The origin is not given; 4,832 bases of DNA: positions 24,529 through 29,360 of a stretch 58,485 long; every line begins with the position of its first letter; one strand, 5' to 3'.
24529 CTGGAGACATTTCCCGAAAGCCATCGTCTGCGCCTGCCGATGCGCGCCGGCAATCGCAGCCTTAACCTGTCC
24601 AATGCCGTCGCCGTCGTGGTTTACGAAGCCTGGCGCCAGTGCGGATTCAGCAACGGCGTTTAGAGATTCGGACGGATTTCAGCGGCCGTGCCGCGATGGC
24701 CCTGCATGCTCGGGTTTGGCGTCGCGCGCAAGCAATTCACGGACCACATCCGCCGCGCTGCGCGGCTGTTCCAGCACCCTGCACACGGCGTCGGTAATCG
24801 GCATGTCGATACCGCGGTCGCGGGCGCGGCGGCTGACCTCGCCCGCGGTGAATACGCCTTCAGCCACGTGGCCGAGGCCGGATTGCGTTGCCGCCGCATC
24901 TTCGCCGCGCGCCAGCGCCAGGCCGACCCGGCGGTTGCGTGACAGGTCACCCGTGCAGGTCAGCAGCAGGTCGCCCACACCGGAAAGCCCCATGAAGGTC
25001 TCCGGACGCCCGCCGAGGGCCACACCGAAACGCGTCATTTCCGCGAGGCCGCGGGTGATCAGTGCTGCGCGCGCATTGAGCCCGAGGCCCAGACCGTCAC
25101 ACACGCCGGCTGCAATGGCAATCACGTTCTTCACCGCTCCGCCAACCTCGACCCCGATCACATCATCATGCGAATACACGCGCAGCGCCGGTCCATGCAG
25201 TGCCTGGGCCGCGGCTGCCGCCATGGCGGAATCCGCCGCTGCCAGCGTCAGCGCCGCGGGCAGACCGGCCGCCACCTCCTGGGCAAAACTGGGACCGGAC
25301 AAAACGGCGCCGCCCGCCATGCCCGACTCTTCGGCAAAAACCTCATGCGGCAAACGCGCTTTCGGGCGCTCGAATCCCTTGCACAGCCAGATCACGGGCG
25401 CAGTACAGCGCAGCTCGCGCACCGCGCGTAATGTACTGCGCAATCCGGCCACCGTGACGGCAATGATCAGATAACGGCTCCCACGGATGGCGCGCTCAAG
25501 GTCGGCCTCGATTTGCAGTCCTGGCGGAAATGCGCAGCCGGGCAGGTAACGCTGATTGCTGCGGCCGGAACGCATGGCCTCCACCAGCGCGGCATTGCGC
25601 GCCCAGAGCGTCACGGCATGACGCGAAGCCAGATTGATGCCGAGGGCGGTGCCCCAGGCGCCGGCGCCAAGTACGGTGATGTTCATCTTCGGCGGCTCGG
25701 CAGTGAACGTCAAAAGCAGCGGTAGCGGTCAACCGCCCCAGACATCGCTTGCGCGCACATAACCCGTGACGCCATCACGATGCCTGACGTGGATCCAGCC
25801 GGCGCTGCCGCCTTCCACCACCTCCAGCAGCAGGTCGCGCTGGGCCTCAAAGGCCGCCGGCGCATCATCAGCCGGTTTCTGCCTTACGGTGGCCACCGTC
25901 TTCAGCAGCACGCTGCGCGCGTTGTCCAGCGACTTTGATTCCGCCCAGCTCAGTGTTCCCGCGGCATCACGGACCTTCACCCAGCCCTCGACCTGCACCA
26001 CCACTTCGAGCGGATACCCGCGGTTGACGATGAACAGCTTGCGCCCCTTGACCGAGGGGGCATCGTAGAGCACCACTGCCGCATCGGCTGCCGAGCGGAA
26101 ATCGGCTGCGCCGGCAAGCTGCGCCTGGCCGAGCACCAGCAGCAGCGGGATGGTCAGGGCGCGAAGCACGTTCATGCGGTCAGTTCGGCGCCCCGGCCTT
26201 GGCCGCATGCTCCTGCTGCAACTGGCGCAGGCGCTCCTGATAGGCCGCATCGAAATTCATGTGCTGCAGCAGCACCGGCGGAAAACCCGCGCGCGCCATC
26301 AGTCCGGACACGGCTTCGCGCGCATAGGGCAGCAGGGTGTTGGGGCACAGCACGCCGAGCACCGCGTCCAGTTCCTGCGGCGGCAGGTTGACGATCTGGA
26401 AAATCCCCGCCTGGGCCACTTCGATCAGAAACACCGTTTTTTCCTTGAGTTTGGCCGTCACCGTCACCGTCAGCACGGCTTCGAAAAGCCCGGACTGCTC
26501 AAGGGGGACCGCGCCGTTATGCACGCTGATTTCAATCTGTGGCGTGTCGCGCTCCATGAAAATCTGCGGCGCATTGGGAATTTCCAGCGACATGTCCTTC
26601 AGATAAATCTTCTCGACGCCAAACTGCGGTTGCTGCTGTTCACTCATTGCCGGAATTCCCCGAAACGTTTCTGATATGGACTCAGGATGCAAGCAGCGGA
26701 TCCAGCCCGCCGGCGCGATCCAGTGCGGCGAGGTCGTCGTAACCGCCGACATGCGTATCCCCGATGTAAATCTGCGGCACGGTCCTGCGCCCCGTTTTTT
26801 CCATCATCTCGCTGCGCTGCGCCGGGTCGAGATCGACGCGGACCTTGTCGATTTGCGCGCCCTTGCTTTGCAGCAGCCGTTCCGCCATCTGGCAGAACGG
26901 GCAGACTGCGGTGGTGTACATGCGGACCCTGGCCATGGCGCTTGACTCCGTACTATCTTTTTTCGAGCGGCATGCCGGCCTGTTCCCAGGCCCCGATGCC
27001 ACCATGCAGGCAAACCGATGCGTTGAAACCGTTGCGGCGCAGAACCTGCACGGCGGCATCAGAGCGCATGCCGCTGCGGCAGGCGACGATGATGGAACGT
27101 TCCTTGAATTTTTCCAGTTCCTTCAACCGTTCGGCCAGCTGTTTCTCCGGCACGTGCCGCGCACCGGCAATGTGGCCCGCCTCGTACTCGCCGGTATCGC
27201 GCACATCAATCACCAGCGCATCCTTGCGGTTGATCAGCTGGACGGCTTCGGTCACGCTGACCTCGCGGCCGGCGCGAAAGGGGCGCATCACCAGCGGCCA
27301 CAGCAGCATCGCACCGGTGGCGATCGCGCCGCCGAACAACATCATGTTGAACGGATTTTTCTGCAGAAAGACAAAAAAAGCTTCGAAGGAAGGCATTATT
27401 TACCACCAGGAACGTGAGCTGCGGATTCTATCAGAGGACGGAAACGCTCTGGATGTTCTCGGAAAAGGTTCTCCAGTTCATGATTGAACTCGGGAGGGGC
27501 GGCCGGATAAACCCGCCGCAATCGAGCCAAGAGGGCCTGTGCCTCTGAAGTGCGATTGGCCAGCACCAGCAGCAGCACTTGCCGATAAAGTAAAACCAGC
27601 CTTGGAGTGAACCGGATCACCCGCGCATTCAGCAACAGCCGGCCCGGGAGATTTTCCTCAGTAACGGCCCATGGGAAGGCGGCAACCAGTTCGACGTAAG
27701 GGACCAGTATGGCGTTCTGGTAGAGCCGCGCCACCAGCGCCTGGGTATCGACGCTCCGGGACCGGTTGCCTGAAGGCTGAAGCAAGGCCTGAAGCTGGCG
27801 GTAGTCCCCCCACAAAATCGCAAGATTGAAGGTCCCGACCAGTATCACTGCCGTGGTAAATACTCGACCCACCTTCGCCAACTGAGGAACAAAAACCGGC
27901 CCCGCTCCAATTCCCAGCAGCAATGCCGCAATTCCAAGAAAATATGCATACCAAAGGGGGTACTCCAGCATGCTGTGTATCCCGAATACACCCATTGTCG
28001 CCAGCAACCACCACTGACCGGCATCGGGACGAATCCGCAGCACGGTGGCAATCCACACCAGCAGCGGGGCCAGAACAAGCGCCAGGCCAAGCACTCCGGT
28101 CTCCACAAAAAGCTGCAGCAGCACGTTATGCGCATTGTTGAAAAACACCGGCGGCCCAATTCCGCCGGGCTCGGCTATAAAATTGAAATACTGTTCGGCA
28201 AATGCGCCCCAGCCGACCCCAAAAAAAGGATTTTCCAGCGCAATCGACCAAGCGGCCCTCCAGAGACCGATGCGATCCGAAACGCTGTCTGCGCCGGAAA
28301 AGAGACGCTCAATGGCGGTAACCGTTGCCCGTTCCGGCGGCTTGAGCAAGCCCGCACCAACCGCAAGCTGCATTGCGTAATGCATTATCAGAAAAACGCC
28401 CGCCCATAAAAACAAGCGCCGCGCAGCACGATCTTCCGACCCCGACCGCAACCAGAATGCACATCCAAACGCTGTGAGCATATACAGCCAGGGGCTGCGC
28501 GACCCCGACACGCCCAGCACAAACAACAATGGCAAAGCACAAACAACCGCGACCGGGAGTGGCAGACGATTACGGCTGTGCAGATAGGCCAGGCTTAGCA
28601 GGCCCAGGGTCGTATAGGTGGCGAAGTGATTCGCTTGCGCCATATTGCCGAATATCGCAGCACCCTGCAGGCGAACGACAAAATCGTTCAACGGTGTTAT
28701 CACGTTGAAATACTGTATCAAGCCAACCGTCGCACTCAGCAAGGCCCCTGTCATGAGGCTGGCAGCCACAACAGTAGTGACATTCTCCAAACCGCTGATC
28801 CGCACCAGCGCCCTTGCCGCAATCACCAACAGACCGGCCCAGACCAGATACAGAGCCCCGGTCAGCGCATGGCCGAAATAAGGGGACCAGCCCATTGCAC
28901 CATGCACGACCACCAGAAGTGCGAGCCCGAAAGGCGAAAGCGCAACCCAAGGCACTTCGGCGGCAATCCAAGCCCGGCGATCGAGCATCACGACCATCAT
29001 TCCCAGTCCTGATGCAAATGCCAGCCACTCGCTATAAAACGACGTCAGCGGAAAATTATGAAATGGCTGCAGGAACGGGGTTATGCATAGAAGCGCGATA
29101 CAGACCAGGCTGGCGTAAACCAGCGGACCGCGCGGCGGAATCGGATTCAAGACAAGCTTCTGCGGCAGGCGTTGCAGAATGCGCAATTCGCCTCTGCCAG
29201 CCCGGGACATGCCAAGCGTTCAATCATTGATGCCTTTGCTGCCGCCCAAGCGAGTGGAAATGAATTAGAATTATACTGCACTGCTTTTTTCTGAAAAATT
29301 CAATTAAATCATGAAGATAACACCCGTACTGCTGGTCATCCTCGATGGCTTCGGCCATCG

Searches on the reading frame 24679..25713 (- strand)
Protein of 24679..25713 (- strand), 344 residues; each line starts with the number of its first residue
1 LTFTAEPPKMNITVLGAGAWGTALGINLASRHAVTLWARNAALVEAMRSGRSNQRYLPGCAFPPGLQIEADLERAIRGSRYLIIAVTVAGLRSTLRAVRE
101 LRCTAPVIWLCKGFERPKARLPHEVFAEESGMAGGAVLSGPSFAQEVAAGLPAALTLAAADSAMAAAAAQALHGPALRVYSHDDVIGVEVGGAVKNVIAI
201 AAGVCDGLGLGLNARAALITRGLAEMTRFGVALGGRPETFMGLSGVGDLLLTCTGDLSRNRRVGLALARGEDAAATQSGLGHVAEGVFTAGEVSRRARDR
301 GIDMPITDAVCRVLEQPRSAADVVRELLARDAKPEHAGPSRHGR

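Call 16: search_protein_families(library=pfam, proteins=[window:24679-25713:-], max_evalue=0.01)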
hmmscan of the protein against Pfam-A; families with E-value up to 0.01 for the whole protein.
window:24679-25713:- (344 aa): 4 families
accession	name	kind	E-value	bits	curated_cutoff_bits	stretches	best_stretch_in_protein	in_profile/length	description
PF07479.19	NAD_Gly3P_dh_C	-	5.1e-55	186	25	1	184-324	1-141/142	NAD-dependent glycerol-3-phosphate dehydrogenase C-terminus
PF01210.29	NAD_Gly3P_dh_N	-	1.6e-40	139.1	23.1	1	11-164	1-157/158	NAD-dependent glycerol-3-phosphate dehydrogenase N-terminus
PF20618.3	GPD_NAD_C_bact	-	4.3e-21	75.7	27.6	1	244-310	1-66/66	Bacterial GPD, NAD-dependent C-terminal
PF02558.23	ApbA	-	7.2e-05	22.9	22.2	1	12-50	1-39/150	Ketopantoate reductase PanE/ApbA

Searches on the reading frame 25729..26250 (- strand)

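Call 16: search_protein_families(library=pfam, proteins=[window:25729-26250:-], max_evalue=0.01)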
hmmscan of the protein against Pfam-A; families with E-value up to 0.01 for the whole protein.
window:25729-26250:- (173 aa): 3 families
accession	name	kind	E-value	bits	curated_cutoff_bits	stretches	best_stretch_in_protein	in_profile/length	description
PF06347.19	SH3_4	-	6.8e-22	77.4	24.1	2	120-172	5-56/56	Bacterial SH3 domain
PF08239.17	SH3_3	-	1.2e-13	51.4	27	2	60-108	4-53/54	Bacterial SH3 domain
PF18348.7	SH3_16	-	0.00049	20.3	25.8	1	122-169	1-48/49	Bacterial dipeptidyl-peptidase Sh3 domain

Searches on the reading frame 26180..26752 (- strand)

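Call 16: search_protein_families(library=pfam, proteins=[window:26180-26752:-], max_evalue=0.01)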
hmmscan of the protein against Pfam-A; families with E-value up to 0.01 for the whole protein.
window:26180-26752:- (190 aa): 1 family
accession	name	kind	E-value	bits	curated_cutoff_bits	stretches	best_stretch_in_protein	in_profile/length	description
PF02556.19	SecB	-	7.5e-50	169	26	1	38-177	2-140/141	Preprotein translocase subunit SecB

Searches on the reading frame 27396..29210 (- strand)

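Call 16: search_protein_families(library=pfam, proteins=[window:27396-29210:-], max_evalue=0.01)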
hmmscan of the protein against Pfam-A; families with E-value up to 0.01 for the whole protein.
window:27396-29210:- (604 aa): 3 families
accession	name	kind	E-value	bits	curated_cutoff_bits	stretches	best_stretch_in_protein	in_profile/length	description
PF11846.14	Wzy_C_2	-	1.2e-21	78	28.5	1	400-575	1-183/191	Virulence factor membrane-bound polymerase, C-terminal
PF04932.20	Wzy_C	-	1.3e-20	74.2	31.7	1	225-380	3-149/149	O-Antigen ligase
PF15864.10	PglL_A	-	6.6e-10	39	25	1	186-211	1-26/26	Protein glycosylation ligase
